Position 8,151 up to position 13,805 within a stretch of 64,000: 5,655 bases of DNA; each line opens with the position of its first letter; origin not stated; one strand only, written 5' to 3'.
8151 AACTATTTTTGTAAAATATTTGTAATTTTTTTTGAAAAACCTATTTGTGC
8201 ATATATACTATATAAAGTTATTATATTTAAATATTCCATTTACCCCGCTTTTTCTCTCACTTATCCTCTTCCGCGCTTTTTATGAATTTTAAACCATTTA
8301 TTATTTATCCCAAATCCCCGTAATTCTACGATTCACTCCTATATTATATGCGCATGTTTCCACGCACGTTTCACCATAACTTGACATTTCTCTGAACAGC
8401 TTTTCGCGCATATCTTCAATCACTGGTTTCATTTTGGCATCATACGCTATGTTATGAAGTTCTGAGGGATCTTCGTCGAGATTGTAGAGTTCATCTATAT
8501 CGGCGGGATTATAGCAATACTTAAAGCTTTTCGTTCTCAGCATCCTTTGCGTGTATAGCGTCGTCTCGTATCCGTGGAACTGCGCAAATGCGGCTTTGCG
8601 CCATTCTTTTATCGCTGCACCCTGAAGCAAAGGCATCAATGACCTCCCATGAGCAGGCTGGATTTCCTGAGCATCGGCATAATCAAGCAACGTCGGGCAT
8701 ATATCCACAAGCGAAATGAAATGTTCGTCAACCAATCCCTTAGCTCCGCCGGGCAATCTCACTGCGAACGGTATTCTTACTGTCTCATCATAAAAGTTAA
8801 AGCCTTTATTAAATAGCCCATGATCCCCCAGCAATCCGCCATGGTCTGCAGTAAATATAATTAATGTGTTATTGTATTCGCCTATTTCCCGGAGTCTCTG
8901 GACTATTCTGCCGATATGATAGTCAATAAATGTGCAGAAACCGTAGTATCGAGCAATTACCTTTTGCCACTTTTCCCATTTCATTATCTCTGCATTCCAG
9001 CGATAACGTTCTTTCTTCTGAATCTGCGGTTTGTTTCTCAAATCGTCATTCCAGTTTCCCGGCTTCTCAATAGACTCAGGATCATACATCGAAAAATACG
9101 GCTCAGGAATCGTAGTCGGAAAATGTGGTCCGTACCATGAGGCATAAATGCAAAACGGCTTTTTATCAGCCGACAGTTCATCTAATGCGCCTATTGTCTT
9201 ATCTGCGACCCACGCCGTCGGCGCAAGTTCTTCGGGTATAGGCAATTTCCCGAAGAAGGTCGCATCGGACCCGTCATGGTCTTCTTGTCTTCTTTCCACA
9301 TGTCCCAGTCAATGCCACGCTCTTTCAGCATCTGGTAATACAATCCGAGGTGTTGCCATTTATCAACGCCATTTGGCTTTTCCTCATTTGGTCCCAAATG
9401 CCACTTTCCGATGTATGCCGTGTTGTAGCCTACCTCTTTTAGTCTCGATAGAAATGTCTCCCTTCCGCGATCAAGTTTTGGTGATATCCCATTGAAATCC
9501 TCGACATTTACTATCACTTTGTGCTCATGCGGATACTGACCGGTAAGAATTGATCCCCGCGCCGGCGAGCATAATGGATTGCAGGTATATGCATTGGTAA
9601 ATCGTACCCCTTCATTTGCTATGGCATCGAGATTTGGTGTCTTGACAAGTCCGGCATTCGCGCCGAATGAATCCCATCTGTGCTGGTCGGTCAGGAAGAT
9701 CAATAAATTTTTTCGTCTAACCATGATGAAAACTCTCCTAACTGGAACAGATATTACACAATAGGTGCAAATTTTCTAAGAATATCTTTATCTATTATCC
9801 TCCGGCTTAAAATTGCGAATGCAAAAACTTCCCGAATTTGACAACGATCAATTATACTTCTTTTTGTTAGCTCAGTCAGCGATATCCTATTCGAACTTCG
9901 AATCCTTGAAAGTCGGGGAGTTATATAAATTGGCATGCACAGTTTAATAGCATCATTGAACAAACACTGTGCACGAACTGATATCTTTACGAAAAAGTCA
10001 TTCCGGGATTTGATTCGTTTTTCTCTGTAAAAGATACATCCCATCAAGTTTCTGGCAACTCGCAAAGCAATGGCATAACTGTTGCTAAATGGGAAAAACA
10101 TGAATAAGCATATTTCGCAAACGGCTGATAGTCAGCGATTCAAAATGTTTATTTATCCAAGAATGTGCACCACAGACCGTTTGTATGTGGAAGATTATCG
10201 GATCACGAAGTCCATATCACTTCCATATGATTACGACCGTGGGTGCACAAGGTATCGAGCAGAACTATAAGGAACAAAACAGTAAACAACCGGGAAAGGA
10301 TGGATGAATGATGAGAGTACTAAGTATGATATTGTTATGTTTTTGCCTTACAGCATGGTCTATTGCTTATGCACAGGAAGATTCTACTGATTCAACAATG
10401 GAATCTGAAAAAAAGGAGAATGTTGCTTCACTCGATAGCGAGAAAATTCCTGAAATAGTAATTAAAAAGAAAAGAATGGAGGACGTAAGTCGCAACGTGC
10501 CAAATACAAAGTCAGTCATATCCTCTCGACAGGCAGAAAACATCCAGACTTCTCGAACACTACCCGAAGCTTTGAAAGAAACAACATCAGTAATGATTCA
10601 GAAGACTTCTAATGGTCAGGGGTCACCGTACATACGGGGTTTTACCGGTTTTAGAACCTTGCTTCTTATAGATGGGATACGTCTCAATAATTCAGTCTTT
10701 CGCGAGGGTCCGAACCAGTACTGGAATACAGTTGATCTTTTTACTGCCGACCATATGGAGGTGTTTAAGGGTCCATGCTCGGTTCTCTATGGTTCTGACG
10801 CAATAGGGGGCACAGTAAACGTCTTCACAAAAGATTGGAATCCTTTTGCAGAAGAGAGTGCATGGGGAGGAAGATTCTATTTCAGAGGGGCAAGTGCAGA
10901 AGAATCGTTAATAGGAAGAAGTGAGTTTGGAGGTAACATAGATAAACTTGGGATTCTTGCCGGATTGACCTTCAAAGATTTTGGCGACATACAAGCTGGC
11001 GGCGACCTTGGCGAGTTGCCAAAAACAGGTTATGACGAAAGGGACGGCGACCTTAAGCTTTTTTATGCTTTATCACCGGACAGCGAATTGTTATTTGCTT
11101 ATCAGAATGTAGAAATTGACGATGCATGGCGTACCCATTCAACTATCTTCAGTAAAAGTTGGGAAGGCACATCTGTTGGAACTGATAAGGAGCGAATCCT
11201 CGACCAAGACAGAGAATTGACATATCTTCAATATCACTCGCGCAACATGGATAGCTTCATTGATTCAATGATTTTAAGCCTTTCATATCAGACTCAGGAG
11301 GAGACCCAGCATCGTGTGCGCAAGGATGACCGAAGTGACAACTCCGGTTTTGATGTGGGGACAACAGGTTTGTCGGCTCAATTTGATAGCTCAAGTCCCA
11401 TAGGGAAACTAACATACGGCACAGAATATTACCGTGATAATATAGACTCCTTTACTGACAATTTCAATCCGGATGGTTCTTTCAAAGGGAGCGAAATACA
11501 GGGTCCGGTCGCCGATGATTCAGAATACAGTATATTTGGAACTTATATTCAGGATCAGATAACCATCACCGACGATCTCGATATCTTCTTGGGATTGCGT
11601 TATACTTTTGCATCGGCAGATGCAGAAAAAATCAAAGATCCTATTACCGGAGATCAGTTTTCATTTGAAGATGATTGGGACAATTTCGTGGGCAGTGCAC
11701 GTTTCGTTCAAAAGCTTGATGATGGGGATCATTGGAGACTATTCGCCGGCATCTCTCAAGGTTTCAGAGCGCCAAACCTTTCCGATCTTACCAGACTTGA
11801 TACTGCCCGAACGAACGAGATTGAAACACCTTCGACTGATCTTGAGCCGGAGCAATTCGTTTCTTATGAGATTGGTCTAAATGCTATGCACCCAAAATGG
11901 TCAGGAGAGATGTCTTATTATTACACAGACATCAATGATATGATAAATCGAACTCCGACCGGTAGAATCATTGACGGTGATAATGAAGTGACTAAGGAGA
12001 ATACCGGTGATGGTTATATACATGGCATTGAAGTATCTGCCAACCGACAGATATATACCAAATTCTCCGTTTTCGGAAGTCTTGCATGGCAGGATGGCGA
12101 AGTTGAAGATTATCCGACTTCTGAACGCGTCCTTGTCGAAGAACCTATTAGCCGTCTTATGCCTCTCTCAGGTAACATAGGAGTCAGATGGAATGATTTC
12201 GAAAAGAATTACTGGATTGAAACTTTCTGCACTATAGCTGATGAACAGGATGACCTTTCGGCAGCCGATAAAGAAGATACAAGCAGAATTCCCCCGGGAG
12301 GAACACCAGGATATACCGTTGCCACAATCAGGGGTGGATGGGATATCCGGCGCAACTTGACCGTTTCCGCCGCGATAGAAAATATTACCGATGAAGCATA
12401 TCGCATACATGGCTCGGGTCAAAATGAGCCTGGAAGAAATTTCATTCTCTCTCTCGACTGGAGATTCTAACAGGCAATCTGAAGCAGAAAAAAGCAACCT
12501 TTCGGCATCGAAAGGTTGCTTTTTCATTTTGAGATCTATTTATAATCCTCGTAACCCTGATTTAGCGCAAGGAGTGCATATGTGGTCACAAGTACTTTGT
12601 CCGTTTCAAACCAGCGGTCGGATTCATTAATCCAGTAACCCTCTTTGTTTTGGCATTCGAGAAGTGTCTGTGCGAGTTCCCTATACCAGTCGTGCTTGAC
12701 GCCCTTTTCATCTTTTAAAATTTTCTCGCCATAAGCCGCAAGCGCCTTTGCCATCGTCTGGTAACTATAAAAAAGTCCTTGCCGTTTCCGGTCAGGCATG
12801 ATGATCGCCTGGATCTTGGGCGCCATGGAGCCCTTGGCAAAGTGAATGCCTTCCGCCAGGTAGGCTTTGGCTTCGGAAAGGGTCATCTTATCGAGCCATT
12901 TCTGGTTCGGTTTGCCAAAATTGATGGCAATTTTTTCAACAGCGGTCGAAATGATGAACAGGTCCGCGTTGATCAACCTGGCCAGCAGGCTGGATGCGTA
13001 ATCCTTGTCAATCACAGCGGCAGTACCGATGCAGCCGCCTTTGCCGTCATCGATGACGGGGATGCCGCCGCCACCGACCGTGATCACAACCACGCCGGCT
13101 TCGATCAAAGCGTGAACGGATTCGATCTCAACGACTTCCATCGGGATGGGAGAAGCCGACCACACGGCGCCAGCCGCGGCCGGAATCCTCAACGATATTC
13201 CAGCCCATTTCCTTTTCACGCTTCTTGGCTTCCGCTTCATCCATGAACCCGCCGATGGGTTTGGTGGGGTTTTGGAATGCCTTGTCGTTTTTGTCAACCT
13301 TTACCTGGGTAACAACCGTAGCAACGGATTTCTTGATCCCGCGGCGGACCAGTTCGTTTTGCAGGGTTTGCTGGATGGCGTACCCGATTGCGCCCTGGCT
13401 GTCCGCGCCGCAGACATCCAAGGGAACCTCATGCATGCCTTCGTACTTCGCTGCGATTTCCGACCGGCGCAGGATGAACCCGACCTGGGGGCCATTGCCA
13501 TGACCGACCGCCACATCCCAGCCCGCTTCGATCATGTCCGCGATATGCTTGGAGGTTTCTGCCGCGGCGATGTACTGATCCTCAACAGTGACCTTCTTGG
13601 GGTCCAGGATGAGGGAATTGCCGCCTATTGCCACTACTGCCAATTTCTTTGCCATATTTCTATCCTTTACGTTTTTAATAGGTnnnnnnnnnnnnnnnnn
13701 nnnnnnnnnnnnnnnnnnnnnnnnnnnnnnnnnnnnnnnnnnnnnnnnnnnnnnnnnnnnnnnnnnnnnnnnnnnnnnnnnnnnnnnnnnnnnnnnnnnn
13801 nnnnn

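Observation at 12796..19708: Co-directional cluster of two purine-type amidohydrolases, a GntR regulator, two different carbamoyltransferases and a carbamate kinase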

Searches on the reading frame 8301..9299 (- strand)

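Call 52: search_protein_families(library=pfam, proteins=[window:8301-9299:-], max_evalue=0.001)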
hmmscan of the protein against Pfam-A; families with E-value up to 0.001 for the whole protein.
window:8301-9299:- (332 aa): 2 families
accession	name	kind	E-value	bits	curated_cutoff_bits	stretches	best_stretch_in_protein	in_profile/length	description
PF16347.10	SGSH_C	-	4.5e-27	95.5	29.3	1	158-303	1-150/154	N-sulphoglucosamine sulphohydrolase, C-terminal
PF00884.28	Sulfatase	-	4e-24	85.9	25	1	31-209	149-300/301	Sulfatase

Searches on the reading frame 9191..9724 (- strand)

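Call 52: search_protein_families(library=pfam, proteins=[window:9191-9724:-], max_evalue=0.001)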
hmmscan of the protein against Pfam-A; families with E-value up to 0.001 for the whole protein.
window:9191-9724:- (177 aa): 2 families
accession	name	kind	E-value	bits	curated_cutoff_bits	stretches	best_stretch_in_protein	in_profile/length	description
PF00884.28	Sulfatase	-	3.6e-27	95.9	25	1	5-132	1-128/301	Sulfatase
PF01663.27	Phosphodiest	-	1.3e-08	35.3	23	1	7-73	1-65/342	Type I phosphodiesterase / nucleotide pyrophosphatase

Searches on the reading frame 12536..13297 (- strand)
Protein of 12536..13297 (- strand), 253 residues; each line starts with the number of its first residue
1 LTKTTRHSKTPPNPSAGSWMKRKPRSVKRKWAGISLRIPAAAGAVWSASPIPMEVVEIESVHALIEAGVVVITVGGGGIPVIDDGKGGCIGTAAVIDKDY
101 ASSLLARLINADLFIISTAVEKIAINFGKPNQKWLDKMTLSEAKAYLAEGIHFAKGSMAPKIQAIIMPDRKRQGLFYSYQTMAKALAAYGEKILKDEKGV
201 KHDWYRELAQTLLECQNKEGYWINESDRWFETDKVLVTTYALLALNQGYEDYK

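Call 5: search_protein_families(library=ncbifam, proteins=[window:12536-13297:-], max_evalue=0.00001)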
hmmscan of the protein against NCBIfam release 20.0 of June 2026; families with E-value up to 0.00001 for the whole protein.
window:12536-13297:- (253 aa): 4 families
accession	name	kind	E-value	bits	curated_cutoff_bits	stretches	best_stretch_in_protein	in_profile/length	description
NF009007.0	PRK12352.1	subfamily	1.3e-41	142.5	266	1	48-166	166-283/316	carbamate kinase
TIGR00746.1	arcC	equivalog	3.3e-41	141.3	358.25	1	48-166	161-277/309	carbamate kinase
NF009008.0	PRK12354.1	subfamily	2.4e-34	118.9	361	1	48-167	155-269/308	carbamate kinase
NF006926.0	PRK09411.1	equivalog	4e-25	88.6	416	1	48-167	156-266/297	carbamate kinase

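Call 6: search_protein_families(library=pfam, proteins=[window:12536-13297:-], max_evalue=0.00001)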
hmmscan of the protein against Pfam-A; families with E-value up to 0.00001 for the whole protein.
window:12536-13297:- (253 aa): 1 family
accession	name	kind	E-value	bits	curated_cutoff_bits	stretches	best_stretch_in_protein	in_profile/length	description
PF00696.33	AA_kinase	-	3.5e-14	53.5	24.9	1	51-168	114-222/234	Amino acid kinase family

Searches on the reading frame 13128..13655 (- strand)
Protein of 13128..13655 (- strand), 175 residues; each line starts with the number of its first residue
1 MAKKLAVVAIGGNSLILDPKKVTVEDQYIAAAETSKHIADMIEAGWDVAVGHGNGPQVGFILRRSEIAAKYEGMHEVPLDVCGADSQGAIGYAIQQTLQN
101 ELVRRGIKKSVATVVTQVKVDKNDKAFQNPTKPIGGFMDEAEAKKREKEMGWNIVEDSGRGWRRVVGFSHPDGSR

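Call 5: search_protein_families(library=ncbifam, proteins=[window:13128-13655:-], max_evalue=0.00001)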
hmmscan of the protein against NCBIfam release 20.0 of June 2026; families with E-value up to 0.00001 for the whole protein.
window:13128-13655:- (175 aa): 4 families
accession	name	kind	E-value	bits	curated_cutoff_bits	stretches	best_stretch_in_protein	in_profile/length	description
NF009007.0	PRK12352.1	subfamily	2.5e-63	213.9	266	1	3-171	2-170/316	carbamate kinase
TIGR00746.1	arcC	equivalog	7e-56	189.5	358.25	1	6-171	3-165/309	carbamate kinase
NF009008.0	PRK12354.1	subfamily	4.7e-43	147.5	361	1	6-171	3-159/308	carbamate kinase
NF006926.0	PRK09411.1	equivalog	3.4e-31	108.5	416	1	4-171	2-160/297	carbamate kinase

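Call 6: search_protein_families(library=pfam, proteins=[window:13128-13655:-], max_evalue=0.00001)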
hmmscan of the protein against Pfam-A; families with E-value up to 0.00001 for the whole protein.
window:13128-13655:- (175 aa): 0 families
